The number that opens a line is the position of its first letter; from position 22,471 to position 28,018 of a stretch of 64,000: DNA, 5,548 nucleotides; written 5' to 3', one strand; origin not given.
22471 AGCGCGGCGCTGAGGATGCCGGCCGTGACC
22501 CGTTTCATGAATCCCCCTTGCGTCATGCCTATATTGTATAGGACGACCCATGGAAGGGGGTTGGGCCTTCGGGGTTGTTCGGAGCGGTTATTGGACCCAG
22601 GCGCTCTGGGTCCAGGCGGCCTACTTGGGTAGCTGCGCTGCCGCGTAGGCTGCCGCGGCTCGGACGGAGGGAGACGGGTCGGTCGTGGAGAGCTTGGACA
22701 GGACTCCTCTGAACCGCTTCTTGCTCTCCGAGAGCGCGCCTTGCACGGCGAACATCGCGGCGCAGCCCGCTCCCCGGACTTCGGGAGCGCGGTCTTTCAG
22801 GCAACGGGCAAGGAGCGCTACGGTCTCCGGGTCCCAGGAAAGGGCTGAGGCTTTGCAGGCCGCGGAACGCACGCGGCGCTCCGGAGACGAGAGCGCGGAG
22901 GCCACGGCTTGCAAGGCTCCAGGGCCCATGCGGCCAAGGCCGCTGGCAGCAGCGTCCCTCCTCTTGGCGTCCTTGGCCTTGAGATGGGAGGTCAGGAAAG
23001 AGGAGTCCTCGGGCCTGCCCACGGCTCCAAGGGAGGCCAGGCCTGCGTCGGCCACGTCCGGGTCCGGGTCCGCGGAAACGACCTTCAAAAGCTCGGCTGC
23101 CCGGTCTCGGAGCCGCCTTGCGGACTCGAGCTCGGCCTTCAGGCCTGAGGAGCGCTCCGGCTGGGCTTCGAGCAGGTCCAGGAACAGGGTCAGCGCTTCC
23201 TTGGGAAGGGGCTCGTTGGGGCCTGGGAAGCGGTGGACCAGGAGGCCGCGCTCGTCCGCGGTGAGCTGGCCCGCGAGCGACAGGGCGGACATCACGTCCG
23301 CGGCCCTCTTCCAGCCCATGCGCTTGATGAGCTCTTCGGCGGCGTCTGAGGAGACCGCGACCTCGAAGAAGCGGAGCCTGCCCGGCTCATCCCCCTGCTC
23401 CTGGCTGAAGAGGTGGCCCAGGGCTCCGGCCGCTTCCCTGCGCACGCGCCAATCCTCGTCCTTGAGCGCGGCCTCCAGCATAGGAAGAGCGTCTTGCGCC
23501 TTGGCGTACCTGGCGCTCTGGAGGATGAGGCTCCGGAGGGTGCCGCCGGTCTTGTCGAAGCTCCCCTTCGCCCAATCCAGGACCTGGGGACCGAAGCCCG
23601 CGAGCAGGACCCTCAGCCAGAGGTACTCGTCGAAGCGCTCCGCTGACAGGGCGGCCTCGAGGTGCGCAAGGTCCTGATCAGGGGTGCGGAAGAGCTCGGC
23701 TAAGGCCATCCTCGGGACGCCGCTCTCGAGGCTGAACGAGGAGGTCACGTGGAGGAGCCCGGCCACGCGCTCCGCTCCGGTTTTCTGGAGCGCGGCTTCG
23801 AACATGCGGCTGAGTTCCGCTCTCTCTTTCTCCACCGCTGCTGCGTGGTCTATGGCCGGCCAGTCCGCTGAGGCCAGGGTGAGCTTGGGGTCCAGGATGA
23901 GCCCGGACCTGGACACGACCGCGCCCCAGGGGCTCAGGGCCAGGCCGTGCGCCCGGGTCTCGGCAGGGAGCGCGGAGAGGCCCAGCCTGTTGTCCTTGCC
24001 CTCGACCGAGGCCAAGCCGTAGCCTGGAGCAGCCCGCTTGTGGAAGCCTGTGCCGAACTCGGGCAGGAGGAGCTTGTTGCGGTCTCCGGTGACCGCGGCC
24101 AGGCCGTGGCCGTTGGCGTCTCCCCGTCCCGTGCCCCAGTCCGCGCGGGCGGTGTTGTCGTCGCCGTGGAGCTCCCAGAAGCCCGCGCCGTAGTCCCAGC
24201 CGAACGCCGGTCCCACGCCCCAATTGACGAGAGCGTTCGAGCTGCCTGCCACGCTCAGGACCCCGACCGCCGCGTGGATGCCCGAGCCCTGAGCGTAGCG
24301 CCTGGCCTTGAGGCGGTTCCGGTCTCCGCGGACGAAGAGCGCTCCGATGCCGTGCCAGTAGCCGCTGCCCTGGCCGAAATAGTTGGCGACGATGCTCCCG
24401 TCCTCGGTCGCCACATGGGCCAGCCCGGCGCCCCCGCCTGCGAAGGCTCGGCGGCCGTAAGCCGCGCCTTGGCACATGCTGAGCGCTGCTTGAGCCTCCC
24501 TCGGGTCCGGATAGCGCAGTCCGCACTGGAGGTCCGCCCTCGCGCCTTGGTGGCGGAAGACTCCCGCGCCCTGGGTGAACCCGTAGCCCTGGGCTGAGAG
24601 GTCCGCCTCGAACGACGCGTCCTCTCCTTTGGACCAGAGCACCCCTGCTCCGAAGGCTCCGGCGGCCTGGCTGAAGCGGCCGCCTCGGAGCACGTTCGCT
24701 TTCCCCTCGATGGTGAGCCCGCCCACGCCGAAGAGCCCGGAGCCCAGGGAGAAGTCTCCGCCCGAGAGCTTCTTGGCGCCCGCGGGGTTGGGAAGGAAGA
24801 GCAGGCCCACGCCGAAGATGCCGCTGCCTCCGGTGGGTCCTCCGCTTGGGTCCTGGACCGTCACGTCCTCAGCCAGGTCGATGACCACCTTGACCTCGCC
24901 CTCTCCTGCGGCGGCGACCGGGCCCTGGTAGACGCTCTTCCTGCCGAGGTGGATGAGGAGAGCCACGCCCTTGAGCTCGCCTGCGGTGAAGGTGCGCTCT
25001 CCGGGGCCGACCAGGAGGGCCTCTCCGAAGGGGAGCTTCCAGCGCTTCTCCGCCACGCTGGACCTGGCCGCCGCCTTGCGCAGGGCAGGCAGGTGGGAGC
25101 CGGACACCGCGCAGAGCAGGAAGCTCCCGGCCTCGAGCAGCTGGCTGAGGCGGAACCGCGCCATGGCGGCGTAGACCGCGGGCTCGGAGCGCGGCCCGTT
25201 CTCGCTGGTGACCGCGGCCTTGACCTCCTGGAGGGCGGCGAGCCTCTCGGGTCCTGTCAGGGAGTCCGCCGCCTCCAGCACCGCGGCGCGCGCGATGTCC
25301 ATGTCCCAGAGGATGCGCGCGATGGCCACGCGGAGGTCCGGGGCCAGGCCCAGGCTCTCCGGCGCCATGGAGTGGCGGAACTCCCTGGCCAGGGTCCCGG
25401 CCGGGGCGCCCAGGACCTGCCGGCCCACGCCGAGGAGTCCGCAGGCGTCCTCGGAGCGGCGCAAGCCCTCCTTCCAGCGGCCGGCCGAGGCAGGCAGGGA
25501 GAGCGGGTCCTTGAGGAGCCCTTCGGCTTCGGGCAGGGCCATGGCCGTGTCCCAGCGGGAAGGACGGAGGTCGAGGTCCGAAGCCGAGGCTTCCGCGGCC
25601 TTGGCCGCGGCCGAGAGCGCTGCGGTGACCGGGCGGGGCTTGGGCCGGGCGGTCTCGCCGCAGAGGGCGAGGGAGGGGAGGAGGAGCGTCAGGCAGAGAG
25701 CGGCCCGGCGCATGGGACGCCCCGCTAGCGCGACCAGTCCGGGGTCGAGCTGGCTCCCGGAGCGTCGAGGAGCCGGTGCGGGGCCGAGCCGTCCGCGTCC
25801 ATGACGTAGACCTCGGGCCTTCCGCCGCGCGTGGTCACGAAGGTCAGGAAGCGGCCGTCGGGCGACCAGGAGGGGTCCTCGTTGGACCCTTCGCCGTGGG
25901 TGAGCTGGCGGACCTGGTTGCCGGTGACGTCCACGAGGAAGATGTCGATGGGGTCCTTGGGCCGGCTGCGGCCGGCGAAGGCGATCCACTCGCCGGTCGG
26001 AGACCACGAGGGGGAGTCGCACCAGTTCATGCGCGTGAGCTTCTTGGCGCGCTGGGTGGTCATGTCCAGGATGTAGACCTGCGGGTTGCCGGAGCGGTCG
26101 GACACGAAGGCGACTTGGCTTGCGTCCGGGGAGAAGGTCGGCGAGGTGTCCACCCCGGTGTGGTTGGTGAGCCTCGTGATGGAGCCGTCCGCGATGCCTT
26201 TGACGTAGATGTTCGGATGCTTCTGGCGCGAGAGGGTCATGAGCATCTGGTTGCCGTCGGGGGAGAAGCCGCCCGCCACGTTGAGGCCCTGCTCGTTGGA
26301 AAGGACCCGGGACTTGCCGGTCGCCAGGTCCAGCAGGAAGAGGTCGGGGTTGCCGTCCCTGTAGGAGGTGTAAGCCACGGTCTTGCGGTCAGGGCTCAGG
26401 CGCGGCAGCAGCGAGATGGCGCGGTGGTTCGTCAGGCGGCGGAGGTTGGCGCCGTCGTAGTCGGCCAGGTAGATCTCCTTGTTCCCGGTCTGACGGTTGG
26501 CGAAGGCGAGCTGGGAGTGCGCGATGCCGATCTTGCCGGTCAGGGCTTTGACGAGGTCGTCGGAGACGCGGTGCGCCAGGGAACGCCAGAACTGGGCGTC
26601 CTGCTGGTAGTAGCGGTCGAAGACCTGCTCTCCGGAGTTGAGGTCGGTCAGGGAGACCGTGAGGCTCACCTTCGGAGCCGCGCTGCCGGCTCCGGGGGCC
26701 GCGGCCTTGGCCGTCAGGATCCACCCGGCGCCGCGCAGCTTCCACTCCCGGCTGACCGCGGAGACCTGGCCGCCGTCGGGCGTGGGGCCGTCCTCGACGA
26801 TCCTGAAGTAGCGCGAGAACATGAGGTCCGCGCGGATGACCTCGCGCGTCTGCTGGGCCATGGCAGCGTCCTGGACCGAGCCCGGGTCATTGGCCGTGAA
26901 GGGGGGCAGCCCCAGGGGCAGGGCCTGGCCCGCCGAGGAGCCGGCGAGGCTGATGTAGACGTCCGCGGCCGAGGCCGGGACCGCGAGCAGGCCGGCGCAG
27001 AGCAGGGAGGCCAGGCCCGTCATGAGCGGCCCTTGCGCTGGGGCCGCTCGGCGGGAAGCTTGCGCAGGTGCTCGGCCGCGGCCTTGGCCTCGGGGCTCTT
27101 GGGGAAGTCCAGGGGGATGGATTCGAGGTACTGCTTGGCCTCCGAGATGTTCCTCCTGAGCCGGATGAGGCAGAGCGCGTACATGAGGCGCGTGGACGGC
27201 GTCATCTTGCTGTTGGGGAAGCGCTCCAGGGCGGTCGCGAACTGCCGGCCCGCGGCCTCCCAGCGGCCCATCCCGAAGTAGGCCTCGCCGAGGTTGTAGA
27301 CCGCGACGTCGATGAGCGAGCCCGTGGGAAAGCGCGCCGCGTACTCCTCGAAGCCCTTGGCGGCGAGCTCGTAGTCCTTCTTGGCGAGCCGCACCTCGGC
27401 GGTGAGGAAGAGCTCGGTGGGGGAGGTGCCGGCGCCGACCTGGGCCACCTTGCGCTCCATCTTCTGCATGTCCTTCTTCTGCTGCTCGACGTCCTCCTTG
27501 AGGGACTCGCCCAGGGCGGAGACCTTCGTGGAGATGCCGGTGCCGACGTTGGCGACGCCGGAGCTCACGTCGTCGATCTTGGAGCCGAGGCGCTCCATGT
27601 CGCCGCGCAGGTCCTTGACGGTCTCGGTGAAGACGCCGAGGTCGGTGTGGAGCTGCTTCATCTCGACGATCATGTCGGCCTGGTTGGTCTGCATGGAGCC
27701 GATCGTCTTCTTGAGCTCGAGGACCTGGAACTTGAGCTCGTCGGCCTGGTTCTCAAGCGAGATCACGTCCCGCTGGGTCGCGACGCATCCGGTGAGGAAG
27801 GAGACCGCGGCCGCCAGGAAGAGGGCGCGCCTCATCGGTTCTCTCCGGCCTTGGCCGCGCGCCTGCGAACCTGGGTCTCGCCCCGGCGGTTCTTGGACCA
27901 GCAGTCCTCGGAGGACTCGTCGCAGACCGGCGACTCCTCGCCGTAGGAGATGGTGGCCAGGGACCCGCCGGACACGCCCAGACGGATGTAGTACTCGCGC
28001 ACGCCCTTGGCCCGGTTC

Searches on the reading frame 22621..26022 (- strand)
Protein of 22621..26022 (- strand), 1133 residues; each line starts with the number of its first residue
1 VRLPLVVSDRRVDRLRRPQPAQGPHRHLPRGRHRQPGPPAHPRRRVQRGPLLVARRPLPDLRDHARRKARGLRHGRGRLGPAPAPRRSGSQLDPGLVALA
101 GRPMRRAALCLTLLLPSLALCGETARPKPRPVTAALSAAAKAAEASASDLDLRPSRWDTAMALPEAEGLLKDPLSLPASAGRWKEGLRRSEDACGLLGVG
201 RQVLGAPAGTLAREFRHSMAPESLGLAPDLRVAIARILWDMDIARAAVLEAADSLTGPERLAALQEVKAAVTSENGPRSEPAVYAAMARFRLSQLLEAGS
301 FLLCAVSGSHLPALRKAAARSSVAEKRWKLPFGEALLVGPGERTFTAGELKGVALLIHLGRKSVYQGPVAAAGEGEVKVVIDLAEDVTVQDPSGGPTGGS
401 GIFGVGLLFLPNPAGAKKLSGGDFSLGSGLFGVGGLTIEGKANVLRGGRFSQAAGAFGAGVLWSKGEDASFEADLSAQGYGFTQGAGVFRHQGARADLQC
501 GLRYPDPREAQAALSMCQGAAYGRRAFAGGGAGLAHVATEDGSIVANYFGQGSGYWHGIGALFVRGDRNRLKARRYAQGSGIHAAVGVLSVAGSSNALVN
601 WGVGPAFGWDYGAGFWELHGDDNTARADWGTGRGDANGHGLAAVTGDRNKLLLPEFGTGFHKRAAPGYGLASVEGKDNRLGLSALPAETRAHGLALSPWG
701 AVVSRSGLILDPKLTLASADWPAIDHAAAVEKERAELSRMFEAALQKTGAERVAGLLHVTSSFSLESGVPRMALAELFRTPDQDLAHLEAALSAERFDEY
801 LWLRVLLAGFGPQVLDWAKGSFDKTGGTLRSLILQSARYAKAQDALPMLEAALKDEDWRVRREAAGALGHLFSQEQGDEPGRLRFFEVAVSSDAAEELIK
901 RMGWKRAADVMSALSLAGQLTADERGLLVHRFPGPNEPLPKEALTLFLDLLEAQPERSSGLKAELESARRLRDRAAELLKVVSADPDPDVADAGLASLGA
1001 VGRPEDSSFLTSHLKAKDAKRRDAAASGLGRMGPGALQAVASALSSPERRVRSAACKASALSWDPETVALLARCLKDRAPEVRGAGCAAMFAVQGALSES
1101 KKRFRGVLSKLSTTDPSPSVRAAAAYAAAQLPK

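Call 12: search_protein_families(library=pfam, proteins=[window:22621-26022:-], max_evalue=0.001)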
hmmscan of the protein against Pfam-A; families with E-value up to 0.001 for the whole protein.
window:22621-26022:- (1133 aa): 4 families
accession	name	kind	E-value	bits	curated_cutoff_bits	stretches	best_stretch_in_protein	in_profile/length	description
PF13646.12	HEAT_2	-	4.5e-19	69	27.7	3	1014-1088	8-85/88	HEAT repeats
PF02985.28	HEAT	-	5.2e-16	57.7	23.5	1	846-872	2-28/31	HEAT repeat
PF13513.12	HEAT_EZ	-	9.9e-06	26.4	27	0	843-871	27-55/55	HEAT-like repeat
PF12717.13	Cnd1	-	0.00017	22.1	26.4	0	845-883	22-60/162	non-SMC mitotic condensation complex subunit 1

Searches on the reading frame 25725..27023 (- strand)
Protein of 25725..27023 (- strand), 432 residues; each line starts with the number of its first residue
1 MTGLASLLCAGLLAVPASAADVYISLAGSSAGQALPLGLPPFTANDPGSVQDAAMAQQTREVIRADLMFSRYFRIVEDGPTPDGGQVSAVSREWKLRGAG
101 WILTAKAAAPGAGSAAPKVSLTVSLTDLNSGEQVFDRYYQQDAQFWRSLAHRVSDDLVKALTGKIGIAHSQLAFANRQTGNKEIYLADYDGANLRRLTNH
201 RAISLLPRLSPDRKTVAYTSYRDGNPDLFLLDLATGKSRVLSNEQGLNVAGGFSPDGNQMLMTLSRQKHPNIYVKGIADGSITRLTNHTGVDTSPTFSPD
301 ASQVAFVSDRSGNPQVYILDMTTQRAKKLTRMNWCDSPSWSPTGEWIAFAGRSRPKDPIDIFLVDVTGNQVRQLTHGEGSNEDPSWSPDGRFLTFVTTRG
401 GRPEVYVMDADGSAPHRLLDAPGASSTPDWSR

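Call 12: search_protein_families(library=pfam, proteins=[window:25725-27023:-], max_evalue=0.001)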
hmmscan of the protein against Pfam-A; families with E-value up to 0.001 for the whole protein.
window:25725-27023:- (432 aa): 6 families
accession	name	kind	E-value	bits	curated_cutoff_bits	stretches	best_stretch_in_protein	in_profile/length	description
PF07676.18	PD40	-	2.9e-46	154.9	20.9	3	371-407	1-38/38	WD40-like Beta Propeller Repeat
PF00930.27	DPPIV_N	-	7.4e-14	51.7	22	0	122-270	211-353/354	Dipeptidyl peptidase IV (DPP IV) N-terminal region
PF25174.1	Beta-prop_THOC3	-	3.4e-07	30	305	1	208-395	95-271/272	THOC3 beta-propeller domain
PF14583.12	Pectate_lyase22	-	6.2e-07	28.9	30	0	293-321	354-382/386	Oligogalacturonate lyase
PF04052.18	TolB_N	-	9e-06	26.2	22.4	1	33-133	11-105/106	TolB amino-terminal domain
PF10647.15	Gmad1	-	0.00073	19.9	20.5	0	293-347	26-80/251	Lipoprotein LpqB beta-propeller domain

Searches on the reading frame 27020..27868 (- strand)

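Call 12: search_protein_families(library=pfam, proteins=[window:27020-27868:-], max_evalue=0.001)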
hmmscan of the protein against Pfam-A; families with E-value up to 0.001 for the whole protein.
window:27020-27868:- (282 aa): 10 families
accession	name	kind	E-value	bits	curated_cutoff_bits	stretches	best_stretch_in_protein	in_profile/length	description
PF13174.12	TPR_6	-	2.4e-12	47.1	26.3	1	189-220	2-33/33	Tetratricopeptide repeat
PF14559.12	TPR_19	-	6.6e-10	39.6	25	1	211-265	15-65/68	Tetratricopeptide repeat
PF13525.12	YfiO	-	9e-08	32.6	25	1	149-245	4-100/203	Outer membrane lipoprotein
PF07719.23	TPR_2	-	4.6e-07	29.9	27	1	191-219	5-33/34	Tetratricopeptide repeat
PF13428.12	TPR_14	-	2.1e-06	28.3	23.5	0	189-220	3-34/44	Tetratricopeptide repeat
PF13424.12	TPR_12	-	2.7e-05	24.7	30.1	1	190-249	5-69/77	Tetratricopeptide repeat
PF13432.12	TPR_16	-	3.2e-05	24.7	32.7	0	191-244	1-51/65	Tetratricopeptide repeat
PF13512.12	TPR_18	-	0.00016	22.3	21.9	0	145-197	5-57/145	Tetratricopeptide repeat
PF06103.16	DUF948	-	0.00019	21.9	37.2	0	20-102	6-88/89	Bacterial protein of unknown function (DUF948)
PF00515.34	TPR_1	-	0.00037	20.6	27.8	0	191-219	5-33/34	Tetratricopeptide repeat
